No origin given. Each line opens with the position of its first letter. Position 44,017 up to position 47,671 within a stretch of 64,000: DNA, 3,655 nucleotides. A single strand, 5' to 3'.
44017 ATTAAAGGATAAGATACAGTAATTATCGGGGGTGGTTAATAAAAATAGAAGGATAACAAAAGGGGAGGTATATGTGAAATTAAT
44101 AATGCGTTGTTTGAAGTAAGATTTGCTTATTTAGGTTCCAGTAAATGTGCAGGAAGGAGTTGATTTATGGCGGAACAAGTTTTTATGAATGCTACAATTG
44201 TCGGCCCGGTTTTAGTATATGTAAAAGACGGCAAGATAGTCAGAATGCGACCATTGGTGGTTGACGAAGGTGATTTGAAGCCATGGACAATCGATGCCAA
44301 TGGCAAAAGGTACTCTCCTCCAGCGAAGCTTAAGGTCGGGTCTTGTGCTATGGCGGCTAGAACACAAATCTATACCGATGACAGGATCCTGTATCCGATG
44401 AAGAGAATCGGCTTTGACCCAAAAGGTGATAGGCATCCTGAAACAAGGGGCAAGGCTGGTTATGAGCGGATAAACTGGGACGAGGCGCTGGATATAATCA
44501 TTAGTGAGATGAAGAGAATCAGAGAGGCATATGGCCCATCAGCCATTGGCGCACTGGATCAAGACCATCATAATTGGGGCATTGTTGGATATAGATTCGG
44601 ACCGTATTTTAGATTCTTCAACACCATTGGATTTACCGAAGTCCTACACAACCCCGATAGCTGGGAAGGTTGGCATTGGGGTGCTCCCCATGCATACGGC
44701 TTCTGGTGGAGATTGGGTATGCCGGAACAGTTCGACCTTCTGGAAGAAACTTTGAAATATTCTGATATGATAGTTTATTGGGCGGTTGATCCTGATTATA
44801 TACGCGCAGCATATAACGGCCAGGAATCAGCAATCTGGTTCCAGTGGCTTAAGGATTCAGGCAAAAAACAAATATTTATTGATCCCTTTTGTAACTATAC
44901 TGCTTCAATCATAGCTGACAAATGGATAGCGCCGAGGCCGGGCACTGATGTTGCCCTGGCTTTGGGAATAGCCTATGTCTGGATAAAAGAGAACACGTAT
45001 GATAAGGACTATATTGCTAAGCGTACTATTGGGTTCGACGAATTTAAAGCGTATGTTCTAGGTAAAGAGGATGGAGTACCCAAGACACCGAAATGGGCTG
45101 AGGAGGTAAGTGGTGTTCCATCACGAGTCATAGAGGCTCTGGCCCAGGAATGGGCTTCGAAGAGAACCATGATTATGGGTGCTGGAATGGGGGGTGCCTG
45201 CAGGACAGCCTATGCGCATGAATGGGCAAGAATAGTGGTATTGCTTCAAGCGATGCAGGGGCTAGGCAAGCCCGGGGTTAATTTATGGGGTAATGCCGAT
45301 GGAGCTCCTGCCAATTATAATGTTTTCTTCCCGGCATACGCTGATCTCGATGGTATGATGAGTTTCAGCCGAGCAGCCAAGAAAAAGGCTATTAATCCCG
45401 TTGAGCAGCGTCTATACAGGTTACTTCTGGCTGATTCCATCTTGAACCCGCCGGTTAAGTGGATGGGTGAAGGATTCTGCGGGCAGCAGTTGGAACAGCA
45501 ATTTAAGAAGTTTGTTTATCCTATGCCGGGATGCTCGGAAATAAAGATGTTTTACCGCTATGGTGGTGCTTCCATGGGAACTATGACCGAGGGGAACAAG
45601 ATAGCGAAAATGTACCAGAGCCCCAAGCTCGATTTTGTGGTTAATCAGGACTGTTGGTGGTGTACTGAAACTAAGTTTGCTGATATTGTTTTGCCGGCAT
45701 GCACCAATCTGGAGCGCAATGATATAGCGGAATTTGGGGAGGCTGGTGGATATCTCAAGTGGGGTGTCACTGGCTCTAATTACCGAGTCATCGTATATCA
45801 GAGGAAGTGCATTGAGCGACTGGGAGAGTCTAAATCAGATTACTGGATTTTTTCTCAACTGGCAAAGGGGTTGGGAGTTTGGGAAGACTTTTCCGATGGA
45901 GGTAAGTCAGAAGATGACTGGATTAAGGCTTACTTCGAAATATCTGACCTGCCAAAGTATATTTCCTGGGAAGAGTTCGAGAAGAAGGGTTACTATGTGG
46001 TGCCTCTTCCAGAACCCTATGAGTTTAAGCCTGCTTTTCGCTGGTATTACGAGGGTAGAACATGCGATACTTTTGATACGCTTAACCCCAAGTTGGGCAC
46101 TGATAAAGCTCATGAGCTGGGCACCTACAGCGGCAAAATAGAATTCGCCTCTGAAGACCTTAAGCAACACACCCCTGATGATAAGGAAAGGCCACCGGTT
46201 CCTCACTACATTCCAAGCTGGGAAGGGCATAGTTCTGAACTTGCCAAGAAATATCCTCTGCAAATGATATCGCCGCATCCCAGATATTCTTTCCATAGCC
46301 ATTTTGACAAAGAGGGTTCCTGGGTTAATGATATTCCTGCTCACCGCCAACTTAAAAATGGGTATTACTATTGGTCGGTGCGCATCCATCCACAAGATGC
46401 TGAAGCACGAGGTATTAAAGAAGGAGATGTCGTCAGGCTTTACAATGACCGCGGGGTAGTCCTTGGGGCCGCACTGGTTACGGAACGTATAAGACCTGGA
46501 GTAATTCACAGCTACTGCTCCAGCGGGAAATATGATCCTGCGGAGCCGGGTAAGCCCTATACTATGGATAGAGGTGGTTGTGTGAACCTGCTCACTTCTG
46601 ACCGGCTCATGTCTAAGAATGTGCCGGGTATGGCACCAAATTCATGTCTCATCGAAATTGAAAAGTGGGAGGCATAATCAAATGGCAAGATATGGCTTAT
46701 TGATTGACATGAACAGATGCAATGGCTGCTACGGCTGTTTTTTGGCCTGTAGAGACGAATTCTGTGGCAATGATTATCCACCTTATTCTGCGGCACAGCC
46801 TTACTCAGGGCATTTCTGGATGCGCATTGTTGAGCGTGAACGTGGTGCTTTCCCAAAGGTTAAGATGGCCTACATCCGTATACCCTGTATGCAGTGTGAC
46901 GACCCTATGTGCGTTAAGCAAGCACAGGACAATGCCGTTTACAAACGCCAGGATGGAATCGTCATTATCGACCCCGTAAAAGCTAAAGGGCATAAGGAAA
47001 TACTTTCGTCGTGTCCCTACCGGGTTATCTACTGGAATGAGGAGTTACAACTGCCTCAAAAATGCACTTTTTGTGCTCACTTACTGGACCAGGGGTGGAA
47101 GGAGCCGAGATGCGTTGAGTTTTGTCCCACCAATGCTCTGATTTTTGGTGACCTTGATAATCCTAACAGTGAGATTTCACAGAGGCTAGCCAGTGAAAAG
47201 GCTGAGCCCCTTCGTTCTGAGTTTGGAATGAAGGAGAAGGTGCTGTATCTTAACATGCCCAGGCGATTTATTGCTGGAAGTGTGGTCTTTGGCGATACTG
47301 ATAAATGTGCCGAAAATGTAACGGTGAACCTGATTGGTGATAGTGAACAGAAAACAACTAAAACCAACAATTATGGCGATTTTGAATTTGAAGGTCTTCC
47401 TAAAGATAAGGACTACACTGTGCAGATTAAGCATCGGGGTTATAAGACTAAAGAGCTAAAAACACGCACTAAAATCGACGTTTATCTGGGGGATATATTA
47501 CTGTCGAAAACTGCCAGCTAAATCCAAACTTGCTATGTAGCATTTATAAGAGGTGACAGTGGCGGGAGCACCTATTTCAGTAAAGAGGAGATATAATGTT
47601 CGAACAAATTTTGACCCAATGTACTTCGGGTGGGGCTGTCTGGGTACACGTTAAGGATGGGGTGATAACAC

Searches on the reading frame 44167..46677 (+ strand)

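Call 4: search_protein_families(library=pfam, proteins=[window:44167-46677:+])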
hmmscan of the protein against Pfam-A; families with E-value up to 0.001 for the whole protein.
window:44167-46677:+ (836 aa): 3 families
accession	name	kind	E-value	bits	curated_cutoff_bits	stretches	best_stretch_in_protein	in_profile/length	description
PF00384.28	Molybdopterin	-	6.2e-32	111.4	24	1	73-567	1-352/353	Molybdopterin oxidoreductase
PF01568.27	Molydop_binding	-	7.3e-19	68.3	26.8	1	698-814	1-97/110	Molydopterin dinucleotide binding domain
PF21423.2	AhtL-like_1st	-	7.5e-19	67.5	27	1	13-66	1-54/55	Pyrogallol hydroxytransferase large subunit-like, domain 1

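Call 58: search_protein_families(library=ncbifam, proteins=[window:44167-46677:+], max_evalue=0.00001)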
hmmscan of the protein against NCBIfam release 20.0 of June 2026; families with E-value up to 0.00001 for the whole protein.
window:44167-46677:+ (836 aa): 23 families
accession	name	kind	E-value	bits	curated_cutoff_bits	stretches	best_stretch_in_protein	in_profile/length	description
TIGR00509.1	bisC_fam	subfamily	1.5e-116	390.5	1017.55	1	63-835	34-755/772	molybdopterin guanine dinucleotide-containing S/N-oxide reductase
TIGR02166.1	dmsA_ynfE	subfamily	2.4e-96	323.6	777.7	1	62-833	93-793/794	DMSO/selenate family reductase complex A subunit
NF011682.0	PRK15102.1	equivalog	1.3e-87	294.7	909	1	65-835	85-811/829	trimethylamine-N-oxide reductase TorA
TIGR02164.1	torA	equivalog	2.4e-80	270.8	1465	1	65-835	81-807/824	trimethylamine-N-oxide reductase TorA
NF011566.1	PRK14990.1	exception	1.8e-68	231.3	1600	1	27-833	73-813/814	dimethylsulfoxide reductase subunit A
NF041885.1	selenate_YnfE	exception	7.8e-59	199.3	1675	2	61-372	96-401/805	selenate/tellurate reductase subunit YnfE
NF041884.1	selenate_YnfF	exception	1.2e-58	198.7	1650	2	63-372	95-394/798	selenate/tellurate reductase subunit YnfF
NF012032.0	PRK15488.1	equivalog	2.9e-46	157.9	694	2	229-791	224-721/759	thiosulfate reductase PhsA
TIGR01591.1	Fdh-alpha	equivalog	4.7e-44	150.6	666.25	3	229-371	181-316/672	formate dehydrogenase subunit alpha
TIGR03479.1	DMSO_red_II_alp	subfamily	1.1e-42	146.2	984.75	3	16-287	73-307/913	molybdopterin-dependent oxidoreductase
NF047855.1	AssmNtatRedNasC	equivalog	2.1e-20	72.6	1100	1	224-338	201-309/708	assimilatory nitrate reductase catalytic subunit NasC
TIGR01580.1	narG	equivalog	4e-18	64.4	1084.15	2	86-281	144-322/1235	nitrate reductase subunit alpha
NF041783.2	mnquin_red_QrcB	equivalog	4.7e-13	48.2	440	1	232-361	238-357/695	menaquinone reductase molybdopterin-binding-like subunit QrcB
NF041323.1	Nitr_red_NasA_Halo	equivalog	7.5e-13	47.9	1000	1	223-342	169-283/673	assimilatory nitrate reductase NasA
NF010055.0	PRK13532.1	equivalog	8e-12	44.2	904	0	68-287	92-291/830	nitrate reductase catalytic subunit NapA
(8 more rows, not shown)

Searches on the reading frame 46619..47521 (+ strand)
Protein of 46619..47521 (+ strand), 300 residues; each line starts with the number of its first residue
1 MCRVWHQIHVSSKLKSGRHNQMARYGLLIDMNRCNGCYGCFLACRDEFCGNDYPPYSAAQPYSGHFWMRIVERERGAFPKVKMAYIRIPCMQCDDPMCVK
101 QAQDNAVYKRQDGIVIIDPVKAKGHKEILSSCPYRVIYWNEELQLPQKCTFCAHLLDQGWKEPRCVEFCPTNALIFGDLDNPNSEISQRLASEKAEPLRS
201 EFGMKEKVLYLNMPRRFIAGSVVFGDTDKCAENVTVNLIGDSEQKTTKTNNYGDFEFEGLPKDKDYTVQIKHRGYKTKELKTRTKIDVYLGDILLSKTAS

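Call 4: search_protein_families(library=pfam, proteins=[window:46619-47521:+])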
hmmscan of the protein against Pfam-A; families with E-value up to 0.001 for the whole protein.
window:46619-47521:+ (300 aa): 4 families
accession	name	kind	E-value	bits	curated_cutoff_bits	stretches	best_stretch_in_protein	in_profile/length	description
PF13247.11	Fer4_11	-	4.5e-26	91.4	26.2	1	81-178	1-99/100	4Fe-4S dicluster domain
PF13620.12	CarboxypepD_reg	-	2.5e-09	37.8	32.3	1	218-281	2-65/82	Carboxypeptidase regulatory-like domain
PF13715.12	CarbopepD_reg_2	-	5.3e-07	30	32.2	1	218-284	1-64/88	CarboxypepD_reg-like domain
PF13187.11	Fer4_9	-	4.6e-05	23.8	27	0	90-173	2-51/52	4Fe-4S dicluster domain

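Call 58: search_protein_families(library=ncbifam, proteins=[window:46619-47521:+], max_evalue=0.00001)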
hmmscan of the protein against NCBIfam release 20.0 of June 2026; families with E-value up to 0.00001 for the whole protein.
window:46619-47521:+ (300 aa): 18 families
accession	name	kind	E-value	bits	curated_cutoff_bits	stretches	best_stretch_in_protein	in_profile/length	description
NF041715.1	arsenate_red_ArrB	equivalog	7.8e-36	123.8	450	2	24-142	2-109/233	arsenate respiratory reductase iron-sulfur subunit ArrB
TIGR03149.1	cyt_nit_nrfC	equivalog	2.2e-33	115.5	377.6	1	13-209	27-214/225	cytochrome c nitrite reductase Fe-S protein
NF045797.1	DsrO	equivalog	4.2e-32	111.4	200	1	11-211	30-234/235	sulfate reduction electron transfer complex DsrMKJOP subunit DsrO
NF011569.0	PRK14993.1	equivalog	1.1e-31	110.2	416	1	20-219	39-230/244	tetrathionate reductase subunit TtrB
TIGR03478.1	DMSO_red_II_bet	subfamily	2.9e-28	98.7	480.7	1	72-246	113-289/321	DMSO reductase family type II enzyme, iron-sulfur subunit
TIGR02951.1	DMSO_dmsB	equivalog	1.3e-27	96.8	214.1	1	24-181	1-155/161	DMSO/selenate family reductase complex B subunit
NF042979.1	EthbenzDh_ebdB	equivalog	6.1e-25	87.8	740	1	73-212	136-276/354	ethylbenzene dehydrogenase subunit beta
NF041782.1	mnquin_red_QrcC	equivalog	1.6e-24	86.9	400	2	25-140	1-119/239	menaquinone reductase iron-sulfur cluster-binding subunit QrcC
NF008134.0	PRK10882.1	equivalog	1.7e-20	73.4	263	1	17-196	31-225/329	hydrogenase 2 operon protein HybA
TIGR01660.1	narH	equivalog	3.7e-17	61.9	524.05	1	75-179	168-272/492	nitrate reductase subunit beta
TIGR01582.1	FDH-beta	equivalog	9.1e-17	61.1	334.7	1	18-192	15-195/283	formate dehydrogenase subunit beta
NF045715.1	sulf_resp_HmcB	equivalog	3e-15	56.1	420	1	24-191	36-210/307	sulfate respiration complex iron-sulfur protein HmcB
NF038355.1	FDH3_beta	equivalog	2.1e-11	44.2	240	1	25-155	3-124/180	formate dehydrogenase FDH3 subunit beta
NF045766.1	PhenlGlyoxDHPadI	equivalog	3.3e-09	36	700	1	27-177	7-136/443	NADH-dependent phenylglyoxylate dehydrogenase subunit beta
NF007382.0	PRK09898.1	equivalog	4.1e-08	33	213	1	26-155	59-189/208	ferredoxin-like protein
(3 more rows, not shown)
